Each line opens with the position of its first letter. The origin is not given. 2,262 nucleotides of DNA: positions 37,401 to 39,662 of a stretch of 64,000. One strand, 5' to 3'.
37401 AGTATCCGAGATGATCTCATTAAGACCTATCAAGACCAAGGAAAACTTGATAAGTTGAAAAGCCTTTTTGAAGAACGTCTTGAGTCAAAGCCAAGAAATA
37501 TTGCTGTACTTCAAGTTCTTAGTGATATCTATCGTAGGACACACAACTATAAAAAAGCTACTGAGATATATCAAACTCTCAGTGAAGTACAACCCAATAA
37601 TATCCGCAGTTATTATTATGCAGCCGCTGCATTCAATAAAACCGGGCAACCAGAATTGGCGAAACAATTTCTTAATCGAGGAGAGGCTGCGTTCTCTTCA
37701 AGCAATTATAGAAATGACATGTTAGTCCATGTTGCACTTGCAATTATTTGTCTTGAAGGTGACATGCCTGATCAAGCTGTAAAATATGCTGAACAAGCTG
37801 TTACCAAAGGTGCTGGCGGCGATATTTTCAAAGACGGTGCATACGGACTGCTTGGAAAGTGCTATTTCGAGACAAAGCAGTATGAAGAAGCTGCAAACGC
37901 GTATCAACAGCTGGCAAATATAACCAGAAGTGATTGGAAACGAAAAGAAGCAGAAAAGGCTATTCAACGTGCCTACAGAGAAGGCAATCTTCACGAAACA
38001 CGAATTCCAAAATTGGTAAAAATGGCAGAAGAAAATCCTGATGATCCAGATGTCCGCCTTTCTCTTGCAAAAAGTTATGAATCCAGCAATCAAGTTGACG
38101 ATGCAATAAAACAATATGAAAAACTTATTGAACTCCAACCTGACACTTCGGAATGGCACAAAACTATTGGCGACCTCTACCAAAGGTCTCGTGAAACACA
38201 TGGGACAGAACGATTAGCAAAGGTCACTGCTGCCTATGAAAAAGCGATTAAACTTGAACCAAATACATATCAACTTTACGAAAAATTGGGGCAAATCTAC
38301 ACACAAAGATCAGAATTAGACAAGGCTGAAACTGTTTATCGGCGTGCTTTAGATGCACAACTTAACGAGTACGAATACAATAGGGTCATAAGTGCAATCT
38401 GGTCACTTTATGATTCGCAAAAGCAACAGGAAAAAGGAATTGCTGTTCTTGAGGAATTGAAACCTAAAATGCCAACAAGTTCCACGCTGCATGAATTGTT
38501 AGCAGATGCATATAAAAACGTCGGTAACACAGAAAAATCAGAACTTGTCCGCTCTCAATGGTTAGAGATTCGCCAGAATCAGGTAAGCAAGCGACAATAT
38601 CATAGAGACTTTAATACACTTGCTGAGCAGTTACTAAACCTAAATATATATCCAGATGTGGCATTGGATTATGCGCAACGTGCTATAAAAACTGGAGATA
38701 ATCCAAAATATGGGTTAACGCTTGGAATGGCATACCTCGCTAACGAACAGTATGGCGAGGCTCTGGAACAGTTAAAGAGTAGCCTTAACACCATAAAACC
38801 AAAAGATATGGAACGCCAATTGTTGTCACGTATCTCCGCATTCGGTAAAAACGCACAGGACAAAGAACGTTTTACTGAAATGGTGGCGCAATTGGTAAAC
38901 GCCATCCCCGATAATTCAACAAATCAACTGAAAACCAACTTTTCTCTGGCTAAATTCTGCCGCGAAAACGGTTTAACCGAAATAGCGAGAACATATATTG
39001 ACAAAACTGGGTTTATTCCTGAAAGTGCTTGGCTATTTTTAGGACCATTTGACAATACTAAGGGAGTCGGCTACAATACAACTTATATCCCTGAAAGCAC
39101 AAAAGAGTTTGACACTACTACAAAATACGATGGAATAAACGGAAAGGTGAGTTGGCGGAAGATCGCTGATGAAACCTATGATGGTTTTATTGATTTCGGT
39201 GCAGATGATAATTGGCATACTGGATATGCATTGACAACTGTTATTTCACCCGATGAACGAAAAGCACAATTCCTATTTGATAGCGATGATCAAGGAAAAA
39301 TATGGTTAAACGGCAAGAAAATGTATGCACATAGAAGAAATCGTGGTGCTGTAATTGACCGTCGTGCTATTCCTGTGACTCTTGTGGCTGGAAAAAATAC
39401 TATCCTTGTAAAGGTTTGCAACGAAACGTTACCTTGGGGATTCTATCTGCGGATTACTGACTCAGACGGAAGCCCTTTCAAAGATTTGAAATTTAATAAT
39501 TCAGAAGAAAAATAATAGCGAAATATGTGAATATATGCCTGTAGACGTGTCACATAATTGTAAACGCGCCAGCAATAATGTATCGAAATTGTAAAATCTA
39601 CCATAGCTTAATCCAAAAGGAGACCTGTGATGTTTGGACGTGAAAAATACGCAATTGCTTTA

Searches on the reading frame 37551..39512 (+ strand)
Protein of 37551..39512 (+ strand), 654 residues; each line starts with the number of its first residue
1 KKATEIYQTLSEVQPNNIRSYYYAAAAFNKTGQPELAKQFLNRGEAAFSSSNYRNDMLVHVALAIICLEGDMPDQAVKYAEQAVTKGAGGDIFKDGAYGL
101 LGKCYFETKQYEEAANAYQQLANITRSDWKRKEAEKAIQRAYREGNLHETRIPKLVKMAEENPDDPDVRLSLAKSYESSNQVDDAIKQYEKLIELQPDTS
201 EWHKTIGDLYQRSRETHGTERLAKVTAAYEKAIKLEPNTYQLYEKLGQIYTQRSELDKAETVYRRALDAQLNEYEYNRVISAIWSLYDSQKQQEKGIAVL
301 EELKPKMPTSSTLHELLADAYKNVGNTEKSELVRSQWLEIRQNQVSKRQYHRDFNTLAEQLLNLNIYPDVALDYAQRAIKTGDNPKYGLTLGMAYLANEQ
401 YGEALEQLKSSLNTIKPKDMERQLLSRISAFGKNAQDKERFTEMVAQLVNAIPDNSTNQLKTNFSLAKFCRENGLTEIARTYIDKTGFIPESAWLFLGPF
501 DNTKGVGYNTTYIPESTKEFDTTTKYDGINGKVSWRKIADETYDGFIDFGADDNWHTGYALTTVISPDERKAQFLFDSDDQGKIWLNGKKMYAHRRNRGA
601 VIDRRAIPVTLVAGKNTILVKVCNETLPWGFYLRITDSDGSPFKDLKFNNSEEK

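Call 6: search_protein_families(library=pfam, proteins=[window:37701-39512:+], max_evalue=0.01)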
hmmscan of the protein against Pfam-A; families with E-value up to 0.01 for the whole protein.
window:37701-39512:+ (604 aa): 26 families (the best 25 are shown)
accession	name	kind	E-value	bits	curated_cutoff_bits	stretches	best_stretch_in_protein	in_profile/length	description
PF14559.12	TPR_19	-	1.2e-20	74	25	2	102-154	11-63/68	Tetratricopeptide repeat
PF07719.23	TPR_2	-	7.9e-20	69.7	27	2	47-74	3-30/34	Tetratricopeptide repeat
PF13428.12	TPR_14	-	2.7e-17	62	23.5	1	116-154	1-39/44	Tetratricopeptide repeat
PF13432.12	TPR_16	-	1.3e-16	61.1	32.7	1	177-219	18-60/65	Tetratricopeptide repeat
PF13181.12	TPR_8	-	4.9e-16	57.9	25.7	2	47-76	3-32/34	Tetratricopeptide repeat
PF13414.12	TPR_11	-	8.7e-16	57.8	26.8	2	126-162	4-40/42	TPR repeat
PF13424.12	TPR_12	-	2.4e-13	50.5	30.1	0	47-76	47-76/77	Tetratricopeptide repeat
PF00515.34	TPR_1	-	2.8e-13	49.5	27.8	0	47-70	3-26/34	Tetratricopeptide repeat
PF13431.12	TPR_17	-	1.3e-12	47.4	24.4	1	178-210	1-33/34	Tetratricopeptide repeat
PF13176.12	TPR_7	-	3.2e-12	45.9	27.9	0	194-218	3-27/36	Tetratricopeptide repeat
PF13174.12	TPR_6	-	2.2e-09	37.8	26.3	0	117-149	1-33/33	Tetratricopeptide repeat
PF25058.1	ARM_TT21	-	1e-07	32.5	27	1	120-273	11-140/155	Tetratricopeptide repeat protein 21 ARM repeat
PF23914.1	TPR_CcmH_CycH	-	1.4e-07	31.9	42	0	170-268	30-128/158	Cytochrome c-type biogenesis protein H TPR domain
PF12895.13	ANAPC3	-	1.4e-06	28.9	27.2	0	49-69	60-80/82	Anaphase-promoting complex, cyclosome, subunit 3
PF20308.4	TPR-S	-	1.7e-05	25.8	27.6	1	105-191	8-94/102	Tetratricopeptide Repeats-Sensor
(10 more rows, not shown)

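Call 54: find_homologous_proteins(query=window:37551-39512:+, max_evalue=1e-60)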
Query window:37551-39512:+ (654 aa): 9 proteins with E <= 1e-60 among 8000 candidates.
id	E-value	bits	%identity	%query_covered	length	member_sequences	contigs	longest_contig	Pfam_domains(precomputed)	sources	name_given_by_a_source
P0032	3.9e-217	741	53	100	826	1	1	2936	PF10602.16,PF13431.13,PF23914.2,PF13414.13,PF25058.2,PF13176.13,PF24885.2,PF13428.13,PF12688.14,PF25064.2,PF13374.13,PF14559.13,PF00515.35,PF13424.13,PF21033.5,PF13432.13,PF13181.13,PF07719.24,PF13174.13,PF20308.5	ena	-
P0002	6.4e-208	710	54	66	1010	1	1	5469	PF13431.13,PF13414.13,PF07953.21,PF25058.2,PF13385.14,PF13176.13,PF13428.13,PF14559.13,PF00515.35,PF12895.14,PF13424.13,PF21033.5,PF13432.13,PF13181.13,PF07719.24,PF13174.13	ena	-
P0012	1.4e-193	663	49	66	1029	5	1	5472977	PF13431.13,PF13414.13,PF13385.14,PF13176.13,PF13428.13,PF00637.27,PF14559.13,PF00515.35,PF21033.5,PF13432.13,PF13181.13,PF07719.24,PF13174.13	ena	-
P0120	1.4e-180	620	47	99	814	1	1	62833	PF14559.13,PF13431.13,PF13414.13,PF00515.35,PF13424.13,PF13176.13,PF13432.13,PF13428.13,PF13181.13,PF07719.24,PF13174.13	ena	-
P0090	2.9e-156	540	48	79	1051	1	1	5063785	PF13414.13,PF01535.27,PF12569.15,PF12688.14,PF13374.13,PF24575.2,PF00515.35,PF13424.13,PF07719.24,PF13174.13,PF20308.5,PF13431.13,PF23914.2,PF25058.2,PF13176.13,PF24885.2,PF13428.13,PF25064.2,PF14559.13,PF13371.13,PF17874.8,PF12895.14,PF21033.5,PF23240.2,PF13432.13,PF13181.13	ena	-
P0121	1.8e-93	332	39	63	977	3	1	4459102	PF13431.13,PF23914.2,PF13414.13,PF25058.2,PF01535.27,PF13176.13,PF13428.13,PF25064.2,PF14559.13,PF00515.35,PF12895.14,PF13424.13,PF21033.5,PF13432.13,PF13181.13,PF24603.2,PF07719.24,PF13174.13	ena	-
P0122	2.1e-76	276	52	35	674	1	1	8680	PF13431.13,PF23914.2,PF13414.13,PF01535.27,PF13176.13,PF12569.15,PF13428.13,PF25064.2,PF14559.13,PF13371.13,PF00515.35,PF12895.14,PF13424.13,PF21033.5,PF13432.13,PF13181.13,PF24603.2,PF07719.24,PF13174.13,PF20308.5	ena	-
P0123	7.5e-74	268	48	33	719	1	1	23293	PF03704.24,PF13431.13,PF23914.2,PF13414.13,PF25058.2,PF01535.27,PF13176.13,PF12569.15,PF13428.13,PF25064.2,PF14559.13,PF24575.2,PF13371.13,PF17874.8,PF00515.35,PF12895.14,PF13424.13,PF21033.5,PF14938.13,PF13432.13,PF13181.13,PF07719.24,PF13174.13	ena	-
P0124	2.6e-67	246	49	32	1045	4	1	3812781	PF03704.24,PF13414.13,PF12569.15,PF24575.2,PF00515.35,PF13424.13,PF24603.2,PF14561.13,PF07719.24,PF13174.13,PF20308.5,PF13431.13,PF23914.2,PF13385.14,PF13176.13,PF13428.13,PF00637.27,PF25064.2,PF14559.13,PF13371.13,PF17874.8,PF12895.14,PF21033.5,PF13432.13,PF13181.13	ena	-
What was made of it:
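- Tried and rejected: A homologue search with the P1 tail was swamped by generic TPR word matches and returned only 9 proteins (call 54).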
